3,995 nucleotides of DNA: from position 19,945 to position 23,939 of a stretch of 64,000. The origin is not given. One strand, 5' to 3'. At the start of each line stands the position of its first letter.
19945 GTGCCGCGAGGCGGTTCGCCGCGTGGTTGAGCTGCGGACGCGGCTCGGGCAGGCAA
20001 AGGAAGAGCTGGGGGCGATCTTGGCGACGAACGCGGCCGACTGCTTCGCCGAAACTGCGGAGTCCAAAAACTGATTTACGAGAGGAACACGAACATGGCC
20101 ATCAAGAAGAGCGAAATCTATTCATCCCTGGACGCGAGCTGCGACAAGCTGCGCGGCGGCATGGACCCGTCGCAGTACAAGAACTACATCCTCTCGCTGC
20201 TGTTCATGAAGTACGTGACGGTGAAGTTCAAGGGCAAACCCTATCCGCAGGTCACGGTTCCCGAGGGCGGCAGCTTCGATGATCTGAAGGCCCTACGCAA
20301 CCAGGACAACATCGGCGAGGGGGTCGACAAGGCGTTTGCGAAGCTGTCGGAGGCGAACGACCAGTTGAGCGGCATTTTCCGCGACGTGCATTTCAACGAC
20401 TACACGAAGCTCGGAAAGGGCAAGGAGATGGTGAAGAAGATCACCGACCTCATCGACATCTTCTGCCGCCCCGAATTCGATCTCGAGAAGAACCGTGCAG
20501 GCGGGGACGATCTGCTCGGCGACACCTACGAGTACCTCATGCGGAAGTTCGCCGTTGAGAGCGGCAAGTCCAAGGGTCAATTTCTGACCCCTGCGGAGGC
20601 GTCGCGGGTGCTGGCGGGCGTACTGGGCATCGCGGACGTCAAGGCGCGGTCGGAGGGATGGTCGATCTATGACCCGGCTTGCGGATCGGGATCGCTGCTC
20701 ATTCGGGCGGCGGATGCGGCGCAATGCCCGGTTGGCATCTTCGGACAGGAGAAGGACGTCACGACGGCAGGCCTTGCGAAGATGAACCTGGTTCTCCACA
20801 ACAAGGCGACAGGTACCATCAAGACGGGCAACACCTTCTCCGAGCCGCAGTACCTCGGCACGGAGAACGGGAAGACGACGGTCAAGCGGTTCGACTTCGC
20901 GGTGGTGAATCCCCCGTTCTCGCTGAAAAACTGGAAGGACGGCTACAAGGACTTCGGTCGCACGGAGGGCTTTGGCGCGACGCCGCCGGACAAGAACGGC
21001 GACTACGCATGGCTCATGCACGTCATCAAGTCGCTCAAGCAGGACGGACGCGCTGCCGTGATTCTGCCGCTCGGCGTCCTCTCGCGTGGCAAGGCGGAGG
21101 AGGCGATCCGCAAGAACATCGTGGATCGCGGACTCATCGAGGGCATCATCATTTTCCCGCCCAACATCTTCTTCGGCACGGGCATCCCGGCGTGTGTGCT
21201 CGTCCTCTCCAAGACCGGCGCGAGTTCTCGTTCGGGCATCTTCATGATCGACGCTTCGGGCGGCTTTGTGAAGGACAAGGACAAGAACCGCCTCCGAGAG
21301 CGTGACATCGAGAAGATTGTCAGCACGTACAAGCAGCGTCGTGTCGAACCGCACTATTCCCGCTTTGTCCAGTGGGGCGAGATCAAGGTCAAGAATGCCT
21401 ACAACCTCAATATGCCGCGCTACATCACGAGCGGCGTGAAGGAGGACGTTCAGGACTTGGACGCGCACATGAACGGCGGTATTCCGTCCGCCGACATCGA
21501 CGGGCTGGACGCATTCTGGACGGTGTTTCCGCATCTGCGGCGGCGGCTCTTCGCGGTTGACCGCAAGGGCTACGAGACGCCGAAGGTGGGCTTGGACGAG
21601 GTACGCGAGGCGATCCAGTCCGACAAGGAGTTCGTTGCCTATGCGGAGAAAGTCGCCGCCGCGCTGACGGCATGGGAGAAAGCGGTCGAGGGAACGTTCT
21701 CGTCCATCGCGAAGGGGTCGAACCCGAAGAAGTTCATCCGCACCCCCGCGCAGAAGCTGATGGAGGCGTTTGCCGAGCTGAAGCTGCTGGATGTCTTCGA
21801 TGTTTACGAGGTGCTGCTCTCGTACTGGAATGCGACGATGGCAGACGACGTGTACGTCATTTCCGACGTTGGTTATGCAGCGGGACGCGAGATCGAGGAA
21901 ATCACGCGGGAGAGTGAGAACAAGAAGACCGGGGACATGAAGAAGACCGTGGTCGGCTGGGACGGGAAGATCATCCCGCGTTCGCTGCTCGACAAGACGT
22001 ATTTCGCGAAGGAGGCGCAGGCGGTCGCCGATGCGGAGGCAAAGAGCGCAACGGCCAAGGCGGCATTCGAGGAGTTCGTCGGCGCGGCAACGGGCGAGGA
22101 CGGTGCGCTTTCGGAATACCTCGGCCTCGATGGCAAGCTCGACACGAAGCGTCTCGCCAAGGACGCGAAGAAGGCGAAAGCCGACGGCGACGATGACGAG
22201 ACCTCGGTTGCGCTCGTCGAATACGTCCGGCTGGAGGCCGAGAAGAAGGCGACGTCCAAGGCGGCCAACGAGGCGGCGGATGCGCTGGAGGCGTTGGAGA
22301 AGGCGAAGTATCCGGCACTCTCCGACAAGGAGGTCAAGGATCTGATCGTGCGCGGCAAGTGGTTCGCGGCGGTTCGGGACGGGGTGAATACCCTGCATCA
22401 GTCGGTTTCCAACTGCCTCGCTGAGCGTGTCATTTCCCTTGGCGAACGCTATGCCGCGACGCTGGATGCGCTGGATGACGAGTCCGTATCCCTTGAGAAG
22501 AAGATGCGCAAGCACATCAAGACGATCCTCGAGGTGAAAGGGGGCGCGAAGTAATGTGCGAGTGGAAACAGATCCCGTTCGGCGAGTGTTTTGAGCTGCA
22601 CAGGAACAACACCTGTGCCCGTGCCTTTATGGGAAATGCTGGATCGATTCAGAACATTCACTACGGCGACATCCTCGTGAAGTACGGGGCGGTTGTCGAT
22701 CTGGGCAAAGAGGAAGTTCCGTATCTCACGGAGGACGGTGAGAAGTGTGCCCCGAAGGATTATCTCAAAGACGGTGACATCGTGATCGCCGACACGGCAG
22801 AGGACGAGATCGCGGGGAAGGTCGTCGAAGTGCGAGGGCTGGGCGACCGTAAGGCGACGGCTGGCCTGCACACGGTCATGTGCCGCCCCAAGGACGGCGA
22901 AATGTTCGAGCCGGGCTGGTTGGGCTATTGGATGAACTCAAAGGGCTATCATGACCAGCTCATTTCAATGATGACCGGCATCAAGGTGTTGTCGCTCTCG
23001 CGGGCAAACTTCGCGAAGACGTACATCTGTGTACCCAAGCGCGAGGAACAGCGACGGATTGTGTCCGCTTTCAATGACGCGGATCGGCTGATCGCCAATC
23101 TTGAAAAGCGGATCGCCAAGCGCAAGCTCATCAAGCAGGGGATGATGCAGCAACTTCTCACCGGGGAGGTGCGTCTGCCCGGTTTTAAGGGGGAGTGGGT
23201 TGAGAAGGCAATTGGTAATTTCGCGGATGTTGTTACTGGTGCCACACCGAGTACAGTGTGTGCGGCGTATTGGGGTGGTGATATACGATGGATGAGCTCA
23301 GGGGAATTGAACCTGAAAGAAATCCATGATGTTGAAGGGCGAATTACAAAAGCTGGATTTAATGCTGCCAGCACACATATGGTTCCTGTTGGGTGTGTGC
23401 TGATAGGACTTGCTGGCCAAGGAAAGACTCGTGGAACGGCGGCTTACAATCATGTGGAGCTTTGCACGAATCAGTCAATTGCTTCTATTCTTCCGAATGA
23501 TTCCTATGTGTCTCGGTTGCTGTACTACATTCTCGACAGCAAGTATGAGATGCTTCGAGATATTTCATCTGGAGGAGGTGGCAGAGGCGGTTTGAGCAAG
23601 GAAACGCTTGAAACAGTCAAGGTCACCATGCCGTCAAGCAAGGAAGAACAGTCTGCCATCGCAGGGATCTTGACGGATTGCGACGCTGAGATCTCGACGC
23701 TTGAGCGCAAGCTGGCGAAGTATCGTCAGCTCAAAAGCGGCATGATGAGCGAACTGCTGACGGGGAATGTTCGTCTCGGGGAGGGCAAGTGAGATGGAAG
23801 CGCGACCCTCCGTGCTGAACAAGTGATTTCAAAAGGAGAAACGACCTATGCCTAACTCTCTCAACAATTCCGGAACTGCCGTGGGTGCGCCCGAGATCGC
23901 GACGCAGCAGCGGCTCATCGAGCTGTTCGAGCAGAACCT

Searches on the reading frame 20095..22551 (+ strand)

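Call 29: search_protein_families(library=pfam, proteins=[window:20095-22551:+], max_evalue=0.001)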
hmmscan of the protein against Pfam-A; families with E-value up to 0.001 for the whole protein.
window:20095-22551:+ (819 aa): 2 families
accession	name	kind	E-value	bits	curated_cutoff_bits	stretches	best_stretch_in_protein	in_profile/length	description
PF02384.22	N6_Mtase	-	6.1e-88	295.6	20.4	1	138-446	3-305/311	N-6 DNA Methylase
PF12161.14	HsdM_N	-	5.6e-16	59.8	24.5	1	10-123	3-135/135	HsdM N-terminal domain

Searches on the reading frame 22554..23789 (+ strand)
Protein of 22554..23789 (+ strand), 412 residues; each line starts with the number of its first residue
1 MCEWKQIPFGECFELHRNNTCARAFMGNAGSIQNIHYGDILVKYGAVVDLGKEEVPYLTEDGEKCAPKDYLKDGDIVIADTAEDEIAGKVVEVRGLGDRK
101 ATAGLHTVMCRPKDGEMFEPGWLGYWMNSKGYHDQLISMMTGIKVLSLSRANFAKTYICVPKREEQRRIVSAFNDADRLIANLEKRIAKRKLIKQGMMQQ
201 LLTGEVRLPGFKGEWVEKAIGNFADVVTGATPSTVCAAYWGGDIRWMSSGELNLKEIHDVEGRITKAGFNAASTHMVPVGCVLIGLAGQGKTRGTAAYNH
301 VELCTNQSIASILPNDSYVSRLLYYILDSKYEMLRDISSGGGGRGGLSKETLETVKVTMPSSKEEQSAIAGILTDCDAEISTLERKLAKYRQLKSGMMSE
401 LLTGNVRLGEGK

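Call 29: search_protein_families(library=pfam, proteins=[window:22554-23789:+], max_evalue=0.001)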
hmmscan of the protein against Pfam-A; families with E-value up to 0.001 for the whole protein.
window:22554-23789:+ (412 aa): 1 family
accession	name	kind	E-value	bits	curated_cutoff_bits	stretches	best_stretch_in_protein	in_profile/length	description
PF01420.25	Methylase_S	-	4.5e-23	82.7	22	1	214-386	3-161/168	Type I restriction modification DNA specificity domain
